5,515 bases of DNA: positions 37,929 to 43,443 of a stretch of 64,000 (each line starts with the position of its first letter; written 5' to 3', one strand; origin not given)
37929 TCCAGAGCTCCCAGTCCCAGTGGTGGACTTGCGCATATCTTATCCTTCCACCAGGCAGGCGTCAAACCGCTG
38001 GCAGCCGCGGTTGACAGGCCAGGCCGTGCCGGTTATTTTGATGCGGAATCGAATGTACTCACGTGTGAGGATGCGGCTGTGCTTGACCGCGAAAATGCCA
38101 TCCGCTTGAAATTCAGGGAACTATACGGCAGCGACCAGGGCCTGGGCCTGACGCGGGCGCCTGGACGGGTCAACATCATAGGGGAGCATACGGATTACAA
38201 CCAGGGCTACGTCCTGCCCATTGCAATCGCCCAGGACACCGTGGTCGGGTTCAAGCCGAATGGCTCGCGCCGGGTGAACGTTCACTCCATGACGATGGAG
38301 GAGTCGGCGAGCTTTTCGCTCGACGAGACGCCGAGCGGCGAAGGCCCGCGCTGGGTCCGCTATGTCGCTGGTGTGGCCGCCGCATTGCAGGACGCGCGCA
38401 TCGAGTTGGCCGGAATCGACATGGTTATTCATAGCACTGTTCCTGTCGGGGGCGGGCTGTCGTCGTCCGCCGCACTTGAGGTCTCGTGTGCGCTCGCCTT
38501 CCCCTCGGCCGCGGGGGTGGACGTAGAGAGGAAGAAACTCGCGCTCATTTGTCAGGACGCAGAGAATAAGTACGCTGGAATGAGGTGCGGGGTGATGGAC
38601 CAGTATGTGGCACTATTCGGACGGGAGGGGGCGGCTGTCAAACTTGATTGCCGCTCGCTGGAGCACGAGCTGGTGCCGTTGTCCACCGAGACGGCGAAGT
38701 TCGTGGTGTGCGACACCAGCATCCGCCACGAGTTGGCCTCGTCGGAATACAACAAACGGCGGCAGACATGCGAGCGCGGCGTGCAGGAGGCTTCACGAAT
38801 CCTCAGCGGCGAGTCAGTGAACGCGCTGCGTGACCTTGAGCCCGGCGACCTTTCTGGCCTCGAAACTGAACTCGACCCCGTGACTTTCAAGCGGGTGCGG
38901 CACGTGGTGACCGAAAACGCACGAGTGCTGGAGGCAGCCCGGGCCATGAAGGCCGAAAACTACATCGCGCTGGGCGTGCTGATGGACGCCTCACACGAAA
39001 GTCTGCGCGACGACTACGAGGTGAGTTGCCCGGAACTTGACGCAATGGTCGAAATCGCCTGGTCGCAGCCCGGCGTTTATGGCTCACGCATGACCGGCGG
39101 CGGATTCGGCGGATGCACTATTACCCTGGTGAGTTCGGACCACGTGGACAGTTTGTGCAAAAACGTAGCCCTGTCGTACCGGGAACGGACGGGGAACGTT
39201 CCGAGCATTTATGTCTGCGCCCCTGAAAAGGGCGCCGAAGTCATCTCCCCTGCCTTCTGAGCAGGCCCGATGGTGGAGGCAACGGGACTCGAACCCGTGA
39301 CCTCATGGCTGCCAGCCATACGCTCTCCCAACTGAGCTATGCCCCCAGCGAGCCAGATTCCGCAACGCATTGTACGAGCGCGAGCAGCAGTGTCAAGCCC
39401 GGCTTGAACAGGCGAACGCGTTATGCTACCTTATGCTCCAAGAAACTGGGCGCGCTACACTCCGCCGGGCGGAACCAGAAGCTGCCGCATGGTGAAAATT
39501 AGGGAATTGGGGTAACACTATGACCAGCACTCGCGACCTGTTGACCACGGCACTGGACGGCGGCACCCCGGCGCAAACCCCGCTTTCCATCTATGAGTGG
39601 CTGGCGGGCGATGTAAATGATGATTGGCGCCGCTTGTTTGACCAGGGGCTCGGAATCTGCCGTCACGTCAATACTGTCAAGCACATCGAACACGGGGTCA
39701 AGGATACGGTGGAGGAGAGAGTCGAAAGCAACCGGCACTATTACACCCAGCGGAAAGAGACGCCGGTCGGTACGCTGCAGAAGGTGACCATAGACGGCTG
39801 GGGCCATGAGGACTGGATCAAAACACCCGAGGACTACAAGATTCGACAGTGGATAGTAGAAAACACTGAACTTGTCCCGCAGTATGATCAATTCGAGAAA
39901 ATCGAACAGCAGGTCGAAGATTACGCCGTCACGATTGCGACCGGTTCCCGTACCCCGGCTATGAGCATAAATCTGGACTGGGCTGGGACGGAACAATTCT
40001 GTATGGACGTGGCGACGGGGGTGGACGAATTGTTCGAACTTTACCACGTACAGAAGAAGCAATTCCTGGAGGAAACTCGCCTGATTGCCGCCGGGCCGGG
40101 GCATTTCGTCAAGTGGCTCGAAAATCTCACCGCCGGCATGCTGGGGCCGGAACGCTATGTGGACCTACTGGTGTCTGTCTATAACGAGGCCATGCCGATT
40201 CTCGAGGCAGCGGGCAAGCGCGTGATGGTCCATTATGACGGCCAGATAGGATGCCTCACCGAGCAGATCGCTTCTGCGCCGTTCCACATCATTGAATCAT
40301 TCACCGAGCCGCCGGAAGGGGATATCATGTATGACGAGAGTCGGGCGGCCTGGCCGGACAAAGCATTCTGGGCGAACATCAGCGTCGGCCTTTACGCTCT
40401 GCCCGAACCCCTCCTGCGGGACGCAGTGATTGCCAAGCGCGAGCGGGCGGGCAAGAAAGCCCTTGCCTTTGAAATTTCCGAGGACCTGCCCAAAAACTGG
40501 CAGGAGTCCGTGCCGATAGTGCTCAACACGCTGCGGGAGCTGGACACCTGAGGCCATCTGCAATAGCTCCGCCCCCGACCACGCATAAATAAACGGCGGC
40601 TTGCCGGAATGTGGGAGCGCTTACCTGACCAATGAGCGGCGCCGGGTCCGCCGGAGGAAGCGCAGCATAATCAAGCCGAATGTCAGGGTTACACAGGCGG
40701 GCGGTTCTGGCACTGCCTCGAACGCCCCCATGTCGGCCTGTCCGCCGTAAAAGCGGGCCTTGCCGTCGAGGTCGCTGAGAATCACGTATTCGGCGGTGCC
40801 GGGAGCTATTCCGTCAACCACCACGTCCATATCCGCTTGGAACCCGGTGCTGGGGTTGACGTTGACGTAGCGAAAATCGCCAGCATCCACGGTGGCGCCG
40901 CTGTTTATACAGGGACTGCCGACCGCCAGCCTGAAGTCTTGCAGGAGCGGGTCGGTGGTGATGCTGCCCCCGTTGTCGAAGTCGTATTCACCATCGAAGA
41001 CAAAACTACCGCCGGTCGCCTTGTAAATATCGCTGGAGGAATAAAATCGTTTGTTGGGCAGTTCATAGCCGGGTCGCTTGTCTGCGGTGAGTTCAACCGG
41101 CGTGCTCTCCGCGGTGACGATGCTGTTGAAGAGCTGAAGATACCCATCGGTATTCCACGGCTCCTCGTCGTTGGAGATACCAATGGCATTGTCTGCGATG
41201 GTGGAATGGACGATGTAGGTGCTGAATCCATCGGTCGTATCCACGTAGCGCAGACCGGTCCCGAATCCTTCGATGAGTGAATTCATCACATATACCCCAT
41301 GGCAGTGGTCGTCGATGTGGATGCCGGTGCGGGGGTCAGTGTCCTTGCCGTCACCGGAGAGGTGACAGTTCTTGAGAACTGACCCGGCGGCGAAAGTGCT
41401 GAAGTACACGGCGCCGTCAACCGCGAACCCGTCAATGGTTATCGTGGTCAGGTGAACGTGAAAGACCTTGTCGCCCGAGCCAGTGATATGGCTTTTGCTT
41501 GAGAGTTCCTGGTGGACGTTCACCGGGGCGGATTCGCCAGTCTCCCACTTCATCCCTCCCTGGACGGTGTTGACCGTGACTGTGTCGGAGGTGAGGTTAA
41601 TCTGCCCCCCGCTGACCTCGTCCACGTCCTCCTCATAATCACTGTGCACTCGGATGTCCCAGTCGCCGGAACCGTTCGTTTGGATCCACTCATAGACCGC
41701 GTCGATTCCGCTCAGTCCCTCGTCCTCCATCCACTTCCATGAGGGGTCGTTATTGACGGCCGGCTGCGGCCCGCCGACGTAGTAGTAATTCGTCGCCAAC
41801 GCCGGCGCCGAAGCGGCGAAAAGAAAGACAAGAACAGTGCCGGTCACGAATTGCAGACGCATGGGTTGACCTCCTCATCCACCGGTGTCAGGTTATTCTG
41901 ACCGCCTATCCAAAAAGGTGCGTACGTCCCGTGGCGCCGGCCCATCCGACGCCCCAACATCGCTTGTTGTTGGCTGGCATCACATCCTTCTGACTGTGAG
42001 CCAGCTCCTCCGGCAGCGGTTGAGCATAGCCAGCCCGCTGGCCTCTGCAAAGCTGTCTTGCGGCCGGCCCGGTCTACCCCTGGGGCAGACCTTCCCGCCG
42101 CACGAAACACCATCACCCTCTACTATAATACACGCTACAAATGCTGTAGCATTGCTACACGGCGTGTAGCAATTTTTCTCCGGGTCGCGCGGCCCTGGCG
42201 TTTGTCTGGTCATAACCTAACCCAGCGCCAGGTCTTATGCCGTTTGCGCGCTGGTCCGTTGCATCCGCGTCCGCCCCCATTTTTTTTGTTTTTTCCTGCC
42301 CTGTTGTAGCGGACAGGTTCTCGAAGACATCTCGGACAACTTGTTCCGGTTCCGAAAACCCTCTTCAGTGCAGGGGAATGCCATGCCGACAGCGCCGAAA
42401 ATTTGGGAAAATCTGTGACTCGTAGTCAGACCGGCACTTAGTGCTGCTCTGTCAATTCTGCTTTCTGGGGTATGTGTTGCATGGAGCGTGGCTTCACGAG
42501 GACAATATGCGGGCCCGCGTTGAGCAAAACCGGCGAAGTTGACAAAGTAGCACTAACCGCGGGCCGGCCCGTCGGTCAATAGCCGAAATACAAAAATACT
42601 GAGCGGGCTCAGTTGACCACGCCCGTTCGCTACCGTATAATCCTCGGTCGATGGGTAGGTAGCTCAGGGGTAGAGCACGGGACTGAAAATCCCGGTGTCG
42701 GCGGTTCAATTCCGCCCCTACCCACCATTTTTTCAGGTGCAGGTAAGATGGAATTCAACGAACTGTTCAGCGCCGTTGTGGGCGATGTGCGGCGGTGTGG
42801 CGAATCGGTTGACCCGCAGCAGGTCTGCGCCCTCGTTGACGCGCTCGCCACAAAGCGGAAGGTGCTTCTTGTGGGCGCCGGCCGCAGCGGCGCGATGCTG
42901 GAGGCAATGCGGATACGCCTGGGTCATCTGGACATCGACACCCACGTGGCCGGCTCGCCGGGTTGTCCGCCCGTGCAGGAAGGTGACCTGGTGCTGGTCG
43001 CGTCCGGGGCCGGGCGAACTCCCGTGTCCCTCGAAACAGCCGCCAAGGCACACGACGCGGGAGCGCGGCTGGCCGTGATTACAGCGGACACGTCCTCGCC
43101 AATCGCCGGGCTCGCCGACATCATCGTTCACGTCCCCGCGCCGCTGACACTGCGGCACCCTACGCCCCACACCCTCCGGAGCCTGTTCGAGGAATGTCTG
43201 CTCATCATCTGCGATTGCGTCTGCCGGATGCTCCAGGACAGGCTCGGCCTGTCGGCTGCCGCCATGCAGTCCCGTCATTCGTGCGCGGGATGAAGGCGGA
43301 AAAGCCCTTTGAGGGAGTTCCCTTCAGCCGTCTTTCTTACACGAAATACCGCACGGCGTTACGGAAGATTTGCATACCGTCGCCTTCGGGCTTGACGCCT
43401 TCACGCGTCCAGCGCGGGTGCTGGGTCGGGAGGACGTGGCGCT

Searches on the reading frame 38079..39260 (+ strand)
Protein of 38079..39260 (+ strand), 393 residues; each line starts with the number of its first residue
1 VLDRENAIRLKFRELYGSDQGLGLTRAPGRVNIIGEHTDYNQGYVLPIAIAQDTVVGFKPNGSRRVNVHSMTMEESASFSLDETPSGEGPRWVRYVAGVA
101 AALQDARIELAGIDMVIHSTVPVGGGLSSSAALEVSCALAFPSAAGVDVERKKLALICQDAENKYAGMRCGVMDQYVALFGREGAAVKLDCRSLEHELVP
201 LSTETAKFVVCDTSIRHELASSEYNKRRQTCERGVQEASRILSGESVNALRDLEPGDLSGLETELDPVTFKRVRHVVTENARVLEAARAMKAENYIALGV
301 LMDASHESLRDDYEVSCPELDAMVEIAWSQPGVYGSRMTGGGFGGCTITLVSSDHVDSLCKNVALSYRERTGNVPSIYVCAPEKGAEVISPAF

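Call 10: search_protein_families(library=ncbifam, proteins=[window:38079-39260:+], max_evalue=0.001)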
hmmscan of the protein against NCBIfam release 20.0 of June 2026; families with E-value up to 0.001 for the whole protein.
window:38079-39260:+ (393 aa): 10 families
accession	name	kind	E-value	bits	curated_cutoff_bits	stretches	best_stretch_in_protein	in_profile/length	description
NF003472.0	PRK05101.1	equivalog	1.7e-112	376.2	499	1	8-388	7-381/382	galactokinase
NF003705.0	PRK05322.1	equivalog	1e-108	363.5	385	1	6-389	4-387/388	galactokinase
NF003006.0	PRK03817.1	equivalog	5.7e-105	351.2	443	1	26-389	5-351/352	galactokinase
TIGR00131.1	gal_kin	equivalog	7.6e-101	337.8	226.65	1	8-387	4-386/388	galactokinase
NF001816.0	PRK00555.1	equivalog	9.8e-91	304.4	509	1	26-386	6-359/363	galactokinase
TIGR00549.1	mevalon_kin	equivalog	1.9e-26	93.2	163.05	2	27-216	1-179/276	mevalonate kinase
NF003036.0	PRK03926.1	equivalog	3.3e-23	82.2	403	2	26-184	5-144/302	mevalonate kinase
TIGR00191.1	thrB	equivalog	9.4e-06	24.7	168.25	1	102-172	70-140/304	homoserine kinase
NF049969.1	GlMnHpPKinHddA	equivalog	1.5e-05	24.6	600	0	40-181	26-166/338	D-glycero-D-manno-heptose 7-phosphate kinase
TIGR01920.1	Shik_kin_archae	equivalog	2.7e-05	23.7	126.85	1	101-157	58-114/266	shikimate kinase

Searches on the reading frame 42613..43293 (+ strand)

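Call 10: search_protein_families(library=ncbifam, proteins=[window:42613-43293:+], max_evalue=0.001)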
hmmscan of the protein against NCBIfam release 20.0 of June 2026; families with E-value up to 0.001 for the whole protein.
window:42613-43293:+ (226 aa): 9 families
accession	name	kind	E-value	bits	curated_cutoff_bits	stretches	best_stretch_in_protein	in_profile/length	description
TIGR03127.2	RuMP_HxlB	equivalog_domain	6.6e-37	127.1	160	1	54-223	3-175/178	6-phospho-3-hexuloisomerase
NF041755.1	RuMP_HxlAB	equivalog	3.9e-26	91.9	500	1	54-223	219-388/391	bifunctional 3-hexulose-6-phosphate synthase/6-phospho-3-hexuloisomerase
NF040776.2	AlsR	equivalog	8.1e-09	34.8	400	1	121-179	174-232/279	transcriptional repressor AlsR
NF008458.0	PRK11337.1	equivalog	1.8e-07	30.4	378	1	121-178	186-243/293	MurR/RpiR family transcriptional regulator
NF002805.0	PRK02947.1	subfamily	1.4e-06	27.7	135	1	120-159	104-143/247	sugar isomerase domain-containing protein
NF008451.0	PRK11302.1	subfamily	3e-06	26.9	296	1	50-177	97-228/286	transcriptional regulator HexR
NF003915.0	PRK05441.1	subfamily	1.8e-05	24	168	1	121-174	129-182/300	N-acetylmuramic acid 6-phosphate etherase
NF046059.1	NagB_SO3506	equivalog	2.2e-05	23.9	430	1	123-174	86-137/330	glucosamine-6-phosphate deaminase NagB-II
NF010701.0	PRK14101.1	equivalog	0.00016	20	920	1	60-174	447-565/638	bifunctional transcriptional regulator/glucokinase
